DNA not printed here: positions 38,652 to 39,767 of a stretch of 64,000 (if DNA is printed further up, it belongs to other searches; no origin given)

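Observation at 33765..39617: Orphan CheR methyltransferase chained to a hybrid histidine kinase and a REC-PAS-GGDEF-HD-GYP output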

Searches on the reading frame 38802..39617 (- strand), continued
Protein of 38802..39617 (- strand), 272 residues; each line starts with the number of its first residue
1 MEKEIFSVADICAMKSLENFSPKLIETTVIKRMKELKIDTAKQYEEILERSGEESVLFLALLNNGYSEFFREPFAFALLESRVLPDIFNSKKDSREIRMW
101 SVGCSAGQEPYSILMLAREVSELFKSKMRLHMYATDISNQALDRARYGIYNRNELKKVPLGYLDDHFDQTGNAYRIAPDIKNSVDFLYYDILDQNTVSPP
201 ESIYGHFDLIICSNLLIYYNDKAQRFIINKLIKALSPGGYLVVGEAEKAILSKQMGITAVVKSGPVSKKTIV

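Call 22: search_solved_structures(query=window:38802-39617:-, show_alignments=3, max_evalue=0.001)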
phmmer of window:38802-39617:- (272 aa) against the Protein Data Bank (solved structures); distinct sequences matched with E-value up to 0.001: 7.
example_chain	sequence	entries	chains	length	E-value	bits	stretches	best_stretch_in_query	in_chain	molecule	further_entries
5ftw_A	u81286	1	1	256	1.7e-26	96.3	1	62-257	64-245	CHEMOTAXIS PROTEIN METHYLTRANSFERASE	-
5xly_A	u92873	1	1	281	2.7e-26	95.6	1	49-247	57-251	Chemotaxis protein methyltransferase 1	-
5xlx_A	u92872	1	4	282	2.7e-26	95.6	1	49-247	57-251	Chemotaxis protein methyltransferase 1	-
5y4r_A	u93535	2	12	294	3.2e-26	95.4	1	49-247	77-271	Chemotaxis protein methyltransferase 1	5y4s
1bc5_A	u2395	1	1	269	9.3e-23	84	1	24-248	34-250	CHEMOTAXIS RECEPTOR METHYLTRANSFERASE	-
1af7_A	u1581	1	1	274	9.9e-23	83.9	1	24-248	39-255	CHEMOTAXIS RECEPTOR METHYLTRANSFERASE CHER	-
3ofj_A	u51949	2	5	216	0.00036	23.1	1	206-251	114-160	Nodulation protein S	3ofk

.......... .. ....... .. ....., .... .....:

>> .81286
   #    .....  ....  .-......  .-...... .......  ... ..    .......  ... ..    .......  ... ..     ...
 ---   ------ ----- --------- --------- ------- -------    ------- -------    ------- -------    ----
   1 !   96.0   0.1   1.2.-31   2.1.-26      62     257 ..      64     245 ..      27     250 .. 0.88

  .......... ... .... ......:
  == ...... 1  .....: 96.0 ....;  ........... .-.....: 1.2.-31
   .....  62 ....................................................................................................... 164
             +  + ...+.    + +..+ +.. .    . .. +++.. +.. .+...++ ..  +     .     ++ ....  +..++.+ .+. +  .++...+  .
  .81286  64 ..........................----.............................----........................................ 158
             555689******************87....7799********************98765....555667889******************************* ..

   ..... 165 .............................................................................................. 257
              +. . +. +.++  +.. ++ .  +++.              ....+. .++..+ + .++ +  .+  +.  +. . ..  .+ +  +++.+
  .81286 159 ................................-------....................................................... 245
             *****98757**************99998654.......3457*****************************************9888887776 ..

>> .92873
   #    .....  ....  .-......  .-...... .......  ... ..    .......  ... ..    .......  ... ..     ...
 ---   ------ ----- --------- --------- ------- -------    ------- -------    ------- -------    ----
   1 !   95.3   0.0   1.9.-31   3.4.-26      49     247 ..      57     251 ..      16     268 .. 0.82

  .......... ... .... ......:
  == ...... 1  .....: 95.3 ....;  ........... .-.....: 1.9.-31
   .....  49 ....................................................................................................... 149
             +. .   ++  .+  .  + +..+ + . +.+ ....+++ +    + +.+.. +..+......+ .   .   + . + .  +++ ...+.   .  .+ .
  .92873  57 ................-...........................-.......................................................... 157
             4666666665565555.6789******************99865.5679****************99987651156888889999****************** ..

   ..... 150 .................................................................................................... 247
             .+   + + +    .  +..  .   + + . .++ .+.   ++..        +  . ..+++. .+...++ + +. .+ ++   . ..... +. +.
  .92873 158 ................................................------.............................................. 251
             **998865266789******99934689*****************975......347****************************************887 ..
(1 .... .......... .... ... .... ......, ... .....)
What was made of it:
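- On CheR-type protein-glutamate O-methyltransferase (Pfam PF01739; structures 1AF7, 5FTW): Alignments to 5FTW and 5XLY (call 22).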

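Call 23: search_protein_families(library=ncbifam, proteins=[window:38802-39617:-], max_evalue=0.001)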
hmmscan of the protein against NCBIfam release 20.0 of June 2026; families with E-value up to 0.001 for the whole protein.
window:38802-39617:- (272 aa): 2 families
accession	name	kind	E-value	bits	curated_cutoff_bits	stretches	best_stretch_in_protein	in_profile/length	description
NF007902.0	PRK10611.1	equivalog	3.4e-31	108.5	435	1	24-248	49-265/287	protein-glutamate O-methyltransferase CheR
NF041650.1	nod_mtase_NodS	equivalog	0.0001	22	300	1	205-251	100-147/190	nodulation methyltransferase NodS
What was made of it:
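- On Chemotaxis CheR (equivalog of E. coli/Salmonella CheR): NF007902 scores 108.5 bits against a cut-off of 435 (call 23).
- The score is far below the NCBIfam CheR equivalog cut-off (108.5 against 435 bits, call 23).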

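Call 34: find_related_loci(query=A1, collection=genome_contigs, flank=8000)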
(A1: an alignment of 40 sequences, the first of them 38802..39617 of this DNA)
Query A1 (272 aa) in genome_contigs; peptide patterns used: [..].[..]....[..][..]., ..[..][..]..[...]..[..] (x = any residue, [..] = any of these).
600 stretches matched a pattern (row limit reached: there are more); 597 encode a relative of the query (tblastn E <= 1e-3); the best 80 are kept; 80 distinct loci.
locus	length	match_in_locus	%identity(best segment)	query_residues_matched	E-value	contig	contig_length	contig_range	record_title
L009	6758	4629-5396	43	15-270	6e-67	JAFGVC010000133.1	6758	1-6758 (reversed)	MAG: Tissierellales bacterium isolate ZodW_Metabat.12 k87_12849627, whole genome shotgun sequence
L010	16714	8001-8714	41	20-257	2e-58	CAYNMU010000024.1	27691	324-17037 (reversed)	MAG TPA_asm: uncultured Eubacteriales bacterium isolate SRP284006_co1_363 genome assembly, contig: NODE_2633_length_2769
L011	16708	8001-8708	39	20-253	1e-57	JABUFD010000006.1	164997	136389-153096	MAG: Anaerolineae bacterium isolate Ch9 NODE_197_length_164997_cov_11.337_ID_8686977, whole genome shotgun sequence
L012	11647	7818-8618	36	1-268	3e-57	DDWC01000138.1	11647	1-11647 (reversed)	MAG TPA_asm: Firmicutes bacterium UBA2296 UBA2296_contig_67010, whole genome shotgun sequence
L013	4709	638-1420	38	15-271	3e-57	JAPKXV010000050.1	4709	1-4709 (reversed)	MAG: Methanoregula sp. isolate LacPavin_0419_WC90_MAG_52_8 LacPavin_0419_WC90_scaffold_392934, whole genome shotgun sequ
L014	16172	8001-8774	38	15-270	1e-56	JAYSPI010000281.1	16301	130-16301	MAG: Prosthecobacter sp. isolate GFS_11482 GFS_11482_280, whole genome shotgun sequence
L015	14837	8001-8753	41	18-270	5e-56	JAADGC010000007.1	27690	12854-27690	MAG: Chloroflexota bacterium isolate M_MetaBat97 contig-127_2390, whole genome shotgun sequence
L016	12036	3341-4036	42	39-269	1e-55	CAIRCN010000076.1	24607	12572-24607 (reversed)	MAG: uncultured Opitutae bacterium isolate Umea2_bin-1112 genome assembly, contig: bin-1112:76/87, whole genome shotgun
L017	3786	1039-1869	36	1-269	3e-55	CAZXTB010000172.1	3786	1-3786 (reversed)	MAG TPA_asm: uncultured Erysipelotrichaceae bacterium isolate SRP272421_co2_81 genome assembly, contig: NODE_105205_leng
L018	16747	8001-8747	38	20-266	7e-54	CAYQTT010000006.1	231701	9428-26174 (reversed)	MAG TPA_asm: uncultured Lentimicrobiaceae bacterium isolate SRP302447_co1_787 genome assembly, contig: NODE_189_length_2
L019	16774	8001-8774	37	15-270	1e-53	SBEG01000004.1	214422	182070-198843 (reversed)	MAG: Deltaproteobacteria bacterium isolate 311FN.001 NODE_6_length_214422_cov_48.2358_ID_3877397, whole genome shotgun s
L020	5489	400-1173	36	14-269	8e-53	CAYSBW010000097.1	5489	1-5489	MAG TPA_asm: uncultured Syntrophorhabdaceae bacterium isolate SRP192927_co3_35 genome assembly, contig: NODE_43881_lengt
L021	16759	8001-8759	37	17-269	2e-52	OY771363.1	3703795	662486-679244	MAG: Christensenellaceae bacterium isolate 38ba8450-c70d-4108-8ba4-09623ba0e347 genome assembly, chromosome: 1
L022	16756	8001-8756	37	17-269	3e-52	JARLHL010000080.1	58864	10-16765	MAG: Desulfocapsaceae bacterium isolate MAG_CA64 MetaCoAG_Bin_64_Anoxic_k141_1519509, whole genome shotgun sequence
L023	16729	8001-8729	35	20-254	1e-50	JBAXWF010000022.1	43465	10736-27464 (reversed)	MAG: Bacteroidota bacterium isolate ELA706 MAG706_22, whole genome shotgun sequence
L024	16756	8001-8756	37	20-269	1e-50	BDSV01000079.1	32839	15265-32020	Bacterium BMS3Abin03 DNA, contig: NODE_27, whole genome shotgun sequence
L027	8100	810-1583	33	15-270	1e-47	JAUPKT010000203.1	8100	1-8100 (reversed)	MAG: Thermodesulfobacteriota bacterium isolate erpe_2018_pw_0hr_WHONDRS-PP48-000085_B_bin.56 scaffold_731429, whole geno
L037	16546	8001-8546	34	62-247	6e-36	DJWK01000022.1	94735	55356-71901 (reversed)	MAG TPA_asm: Thermodesulfobacteriaceae bacterium UBA6232 UBA6232_contig_13202, whole genome shotgun sequence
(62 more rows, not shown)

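Call 44: search_protein_families(library=pfam, proteins=[L019:6763-7713:+, L027:7-609:+, L024:4686-7433:+, L024:11772-14660:+, L018:11798-16747:+, L014:11854-12537:+, L011:3109-7926:+, L021:9044-10783:+, L037:6703-7794:+, L003:13799-16885:+], max_evalue=0.0001)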
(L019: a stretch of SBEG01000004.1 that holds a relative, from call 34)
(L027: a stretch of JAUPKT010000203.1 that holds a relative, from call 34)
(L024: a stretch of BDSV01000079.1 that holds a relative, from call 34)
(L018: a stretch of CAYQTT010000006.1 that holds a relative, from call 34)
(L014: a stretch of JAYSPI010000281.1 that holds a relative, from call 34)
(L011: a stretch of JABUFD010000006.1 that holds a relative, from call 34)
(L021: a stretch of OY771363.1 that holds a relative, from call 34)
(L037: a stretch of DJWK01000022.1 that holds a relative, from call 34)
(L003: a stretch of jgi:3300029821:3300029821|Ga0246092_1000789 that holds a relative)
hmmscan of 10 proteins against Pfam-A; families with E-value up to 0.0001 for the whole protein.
L019:6763-7713:+ (317 aa): 2 families
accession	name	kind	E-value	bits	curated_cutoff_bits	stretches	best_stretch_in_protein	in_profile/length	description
PF01584.24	CheW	-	2.1e-28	99.1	23.5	1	40-161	11-136/138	CheW-like domain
PF00072.30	Response_reg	-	3.1e-20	72.8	30.2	1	189-310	1-108/111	Response regulator receiver domain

L027:7-609:+ (201 aa): 2 families
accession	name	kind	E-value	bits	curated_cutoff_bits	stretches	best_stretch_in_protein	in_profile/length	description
PF00072.30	Response_reg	-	7.8e-21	74.8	30.2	1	82-194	1-111/111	Response regulator receiver domain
PF02518.31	HATPase_c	-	7.6e-11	42.9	26.4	1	1-59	49-109/111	Histidine kinase-, DNA gyrase B-, and HSP90-like ATPase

L024:4686-7433:+ (916 aa): 5 families
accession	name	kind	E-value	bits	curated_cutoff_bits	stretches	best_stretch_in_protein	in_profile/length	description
PF13426.13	PAS_9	-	1.3e-42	144.7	27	4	164-265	3-103/103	PAS domain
PF00989.32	PAS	-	4.2e-29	101.3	22.6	2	156-214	5-63/113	PAS fold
PF08447.18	PAS_3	-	3.7e-28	98.1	25.6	2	426-509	3-88/89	PAS fold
PF13188.13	PAS_8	-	4.2e-23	80.8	21.8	0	404-450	2-50/65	PAS domain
PF08448.16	PAS_4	-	9.8e-20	71.3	23.1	1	158-268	1-110/110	PAS fold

L024:11772-14660:+ (963 aa): 11 families
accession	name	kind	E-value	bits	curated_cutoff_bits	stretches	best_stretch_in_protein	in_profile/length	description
PF13426.13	PAS_9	-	9.7e-30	103.3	27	3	635-734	1-103/103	PAS domain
PF08448.16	PAS_4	-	3.2e-27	95.4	23.1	2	632-736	2-109/110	PAS fold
PF00072.30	Response_reg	-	3.4e-23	82.4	30.2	1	10-124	1-110/111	Response regulator receiver domain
PF00989.32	PAS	-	1.3e-21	77.2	22.6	2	626-726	2-107/113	PAS fold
PF08447.18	PAS_3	-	2e-15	57.2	25.6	0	524-593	2-73/89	PAS fold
PF07730.19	HisKA_3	-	5.9e-14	52.8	24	1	763-829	1-67/68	Histidine kinase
PF01590.32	GAF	-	3.7e-13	50.6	22.4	1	351-485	4-132/133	GAF domain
PF13188.13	PAS_8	-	1.3e-11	44.4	21.8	0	500-551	1-52/65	PAS domain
PF02518.31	HATPase_c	-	1.4e-11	45.3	26.4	1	871-961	4-110/111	Histidine kinase-, DNA gyrase B-, and HSP90-like ATPase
PF13492.12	GAF_3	-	1.1e-08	36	27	1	352-488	5-129/129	GAF domain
PF13185.12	GAF_2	-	2.1e-08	34.9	28.6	1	360-487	15-136/136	GAF domain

L018:11798-16747:+ (1650 aa): 7 families
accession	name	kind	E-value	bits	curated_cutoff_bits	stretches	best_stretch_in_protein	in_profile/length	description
PF00989.32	PAS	-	1.6e-73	244.4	22.6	6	1186-1297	2-113/113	PAS fold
PF13426.13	PAS_9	-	2.7e-72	240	27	7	1195-1299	1-103/103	PAS domain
PF08448.16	PAS_4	-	4.8e-66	220.4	23.1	3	1193-1299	3-107/110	PAS fold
PF13188.13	PAS_8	-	1.7e-51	170.9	21.8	4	536-578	2-43/65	PAS domain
PF08447.18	PAS_3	-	6.8e-46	154.9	25.6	1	559-634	3-78/89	PAS fold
PF00072.30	Response_reg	-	1.8e-21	76.8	30.2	1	8-122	1-110/111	Response regulator receiver domain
PF12860.13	PAS_7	-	8.7e-06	26.3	27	0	803-833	5-35/115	PAS fold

L014:11854-12537:+ (228 aa): 1 family
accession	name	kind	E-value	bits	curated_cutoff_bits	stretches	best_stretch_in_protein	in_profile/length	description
PF00072.30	Response_reg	-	7.7e-25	87.7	30.2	1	3-117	1-110/111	Response regulator receiver domain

L011:3109-7926:+ (1606 aa): 9 families
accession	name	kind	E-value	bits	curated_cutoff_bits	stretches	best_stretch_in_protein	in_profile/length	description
PF08447.18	PAS_3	-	2.8e-110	361.3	25.6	7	528-613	2-88/89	PAS fold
PF13426.13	PAS_9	-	8.7e-100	328.3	27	8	640-741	3-103/103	PAS domain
PF08448.16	PAS_4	-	1.3e-91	302.6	23.1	6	634-744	1-110/110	PAS fold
PF00989.32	PAS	-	2.5e-77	256.6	22.6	3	632-735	5-109/113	PAS fold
PF13188.13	PAS_8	-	6.7e-52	172.2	21.8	3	754-809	1-55/65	PAS domain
PF13185.12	GAF_2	-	1.2e-26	94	28.6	1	897-1038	3-135/136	GAF domain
PF01590.32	GAF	-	6.8e-09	36.8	22.4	1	900-1035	4-130/133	GAF domain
PF00072.30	Response_reg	-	3.4e-06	27.6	30.2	1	10-111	1-99/111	Response regulator receiver domain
PF24820.1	Diguanyl_cycl_sensor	-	6.2e-05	23.3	28.1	0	390-434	1-45/109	Diguanylate cyclase-like sensor domain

L021:9044-10783:+ (580 aa): 5 families
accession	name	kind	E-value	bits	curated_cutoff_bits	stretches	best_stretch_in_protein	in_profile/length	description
PF13487.12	HD_5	-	1e-35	123.5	27.2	1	400-559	6-168/170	HD domain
PF00990.26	GGDEF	-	3e-28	99.1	23.8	1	232-383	1-156/161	Diguanylate cyclase, GGDEF domain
PF01966.28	HD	-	1.1e-20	74.5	22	1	410-530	3-116/116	HD domain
PF08448.16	PAS_4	-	1e-12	48.7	23.1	1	8-93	24-109/110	PAS fold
PF13426.13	PAS_9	-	7.4e-07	29.8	27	0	7-91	19-103/103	PAS domain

L037:6703-7794:+ (364 aa): 2 families
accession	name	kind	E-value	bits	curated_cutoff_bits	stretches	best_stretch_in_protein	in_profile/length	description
PF01339.22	CheB_methylest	-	4.7e-71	238.5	24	1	179-357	2-174/174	CheB methylesterase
PF00072.30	Response_reg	-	4.5e-26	91.6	30.2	1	26-134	1-105/111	Response regulator receiver domain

L003:13799-16885:+ (1029 aa): 9 families
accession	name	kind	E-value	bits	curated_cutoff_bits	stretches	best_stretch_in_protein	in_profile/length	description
PF00990.26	GGDEF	-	2.7e-36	125.2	23.8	1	690-838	2-156/161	Diguanylate cyclase, GGDEF domain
PF00989.32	PAS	-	2.8e-34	118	22.6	2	571-675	2-113/113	PAS fold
PF13487.12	HD_5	-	3.8e-32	111.8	27.2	1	864-1016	15-170/170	HD domain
PF08448.16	PAS_4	-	6.5e-32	110.5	23.1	2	577-678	2-108/110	PAS fold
PF13426.13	PAS_9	-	1e-29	103.3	27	2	580-677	1-103/103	PAS domain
PF08447.18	PAS_3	-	2e-26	92.5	25.6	2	218-289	18-89/89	PAS fold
PF00072.30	Response_reg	-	8.5e-24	84.3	30.2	1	8-122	1-110/111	Response regulator receiver domain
PF13188.13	PAS_8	-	1.9e-17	62.9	21.8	1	571-620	2-52/65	PAS domain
PF01966.28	HD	-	1e-16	61.7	22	1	864-985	2-116/116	HD domain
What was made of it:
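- One related locus (L019) has a CheV-like CheW-REC gene just upstream (call 44).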

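Call 62: predict_structure(alignment_id=A1)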
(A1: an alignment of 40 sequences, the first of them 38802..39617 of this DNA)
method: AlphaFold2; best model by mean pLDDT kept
length: 272 residues; sequences in the alignment: 40
mean_pLDDT: 90.1   pTM: 0.88
mean pLDDT of the five models: 90.1, 89.7, 89.0, 88.6, 88.1
residues with pLDDT >= 90: 194; 70-90: 61; 50-70: 11; < 50: 6
segments of 3 or more residues with pLDDT < 50: 1-6
pLDDT, mean of each block of 10 residues (from residue 1): 49 77 90 94 89 88 86 94 96 89 94 98 95 94 96 96 96 97 96 89 83 90 94 95 89 91 91 74
secondary structure, 60 per line:
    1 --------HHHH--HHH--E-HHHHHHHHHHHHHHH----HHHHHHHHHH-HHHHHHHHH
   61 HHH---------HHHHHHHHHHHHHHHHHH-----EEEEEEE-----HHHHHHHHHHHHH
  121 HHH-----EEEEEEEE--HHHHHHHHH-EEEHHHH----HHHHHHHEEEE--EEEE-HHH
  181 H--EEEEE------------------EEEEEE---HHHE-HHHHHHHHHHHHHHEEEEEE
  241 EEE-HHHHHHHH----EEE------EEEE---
elements in order: H9-12 H22-36 H41-50 H52-63 H73-90 E96-102 H108-123 E129-136 H139-147 E149-151 H152-155 H160-166 E167-170 E173-176 H178-181 E184-188 E207-212 H221-234 E235-243 H245-252 E257-259 E266-269
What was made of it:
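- On CheR-type protein-glutamate O-methyltransferase (Pfam PF01739; structures 1AF7, 5FTW): AF2 pLDDT 90 with helices at 22-63 (call 62).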

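Call 65: fold_search(model_id=the predicted structure, library=pdb)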
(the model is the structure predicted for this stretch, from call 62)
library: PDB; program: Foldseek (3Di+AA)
matches with E <= 10: 1671; with E <= 0.001: 534
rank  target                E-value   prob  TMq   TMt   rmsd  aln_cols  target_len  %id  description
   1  5y4r_B                2.1e-21  1.00  0.69  0.69   6.6       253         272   26  Structure of a methyltransferase complex (released 2017-11-29)
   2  5xly_A                1.1e-20  1.00  0.66  0.67   6.6       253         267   27  Crystal structure of CheR1 in complex with c-di-GMP-bound MapZ (released 2017-08-23)
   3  5y4r_A                1.8e-20  1.00  0.66  0.65   6.5       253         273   25  Structure of a methyltransferase complex (released 2017-11-29)
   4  5y4s_D                1.3e-19  1.00  0.65  0.66   6.3       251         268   25  Structure of a methyltransferase complex (released 2017-11-29)
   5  5ftw                  2.3e-19  1.00  0.74  0.79   3.9       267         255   26  Crystal structure of glutamate O-methyltransferase in complex with S- adenosyl-L-homocysteine (SAH) from Bacillus subtil (released 2016-10-05)
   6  5xlx_A                2.8e-19  1.00  0.66  0.88   2.3       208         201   29  Crystal structure of the C-terminal domain of CheR1 containing SAH (released 2017-08-23)
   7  1bc5_A                1.1e-18  1.00  0.66  0.66   4.4       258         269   26  CHEMOTAXIS RECEPTOR RECOGNITION BY PROTEIN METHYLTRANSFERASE CHER (released 1998-11-25)
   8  5y4s_A                1.5e-18  1.00  0.66  0.67   6.1       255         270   27  Structure of a methyltransferase complex (released 2017-11-29)
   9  1af7                  4.0e-18  1.00  0.68  0.67   4.8       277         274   24  CHER FROM SALMONELLA TYPHIMURIUM (released 1998-01-28)
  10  5y4s_B                1.9e-17  1.00  0.65  0.66   6.2       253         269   25  Structure of a methyltransferase complex (released 2017-11-29)
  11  8khq_B                4.7e-08  1.00  0.36  0.15   7.4       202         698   14  Bifunctional sulfoxide synthase OvoA_Th2 in complex with histidine and cysteine (released 2023-12-06)
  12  8khq_C                8.8e-08  1.00  0.42  0.18   8.8       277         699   12  Bifunctional sulfoxide synthase OvoA_Th2 in complex with histidine and cysteine (released 2023-12-06)
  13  8khq_D                1.1e-07  1.00  0.36  0.15   7.6       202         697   14  Bifunctional sulfoxide synthase OvoA_Th2 in complex with histidine and cysteine (released 2023-12-06)
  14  9bxh                  1.1e-07  1.00  0.35  0.39   7.7       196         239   15  OvsM from Marinimicrobium koreense, a SAM-dependent N-methyltransferase involved in ovoselenol biosynthesis (released 2025-01-08)
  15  9bxk                  1.3e-07  1.00  0.36  0.39   9.1       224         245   15  OvsM from Marinimicrobium koreense, an ovoselenol-biosynthetic N-methyltransferase in complex with 5-selenohistidine and (released 2025-01-08)
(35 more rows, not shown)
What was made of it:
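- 38799..39617 (-): CheR-type SAM-dependent protein-glutamate methyltransferase (272 aa), first gene of the cassette. It belongs to a kinase-linked CheR subfamily. The AF2 model has pLDDT 90, and its top 10 PDB matches are all CheR (calls 62, 65).
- On CheR-type protein-glutamate O-methyltransferase (Pfam PF01739; structures 1AF7, 5FTW): Foldseek full-length matches to 5FTW, 1AF7 and 5Y4R, TM 0.65-0.79 (call 65).
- Checked: The AF2 model nevertheless aligns full-length to solved CheRs (calls 62, 65).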
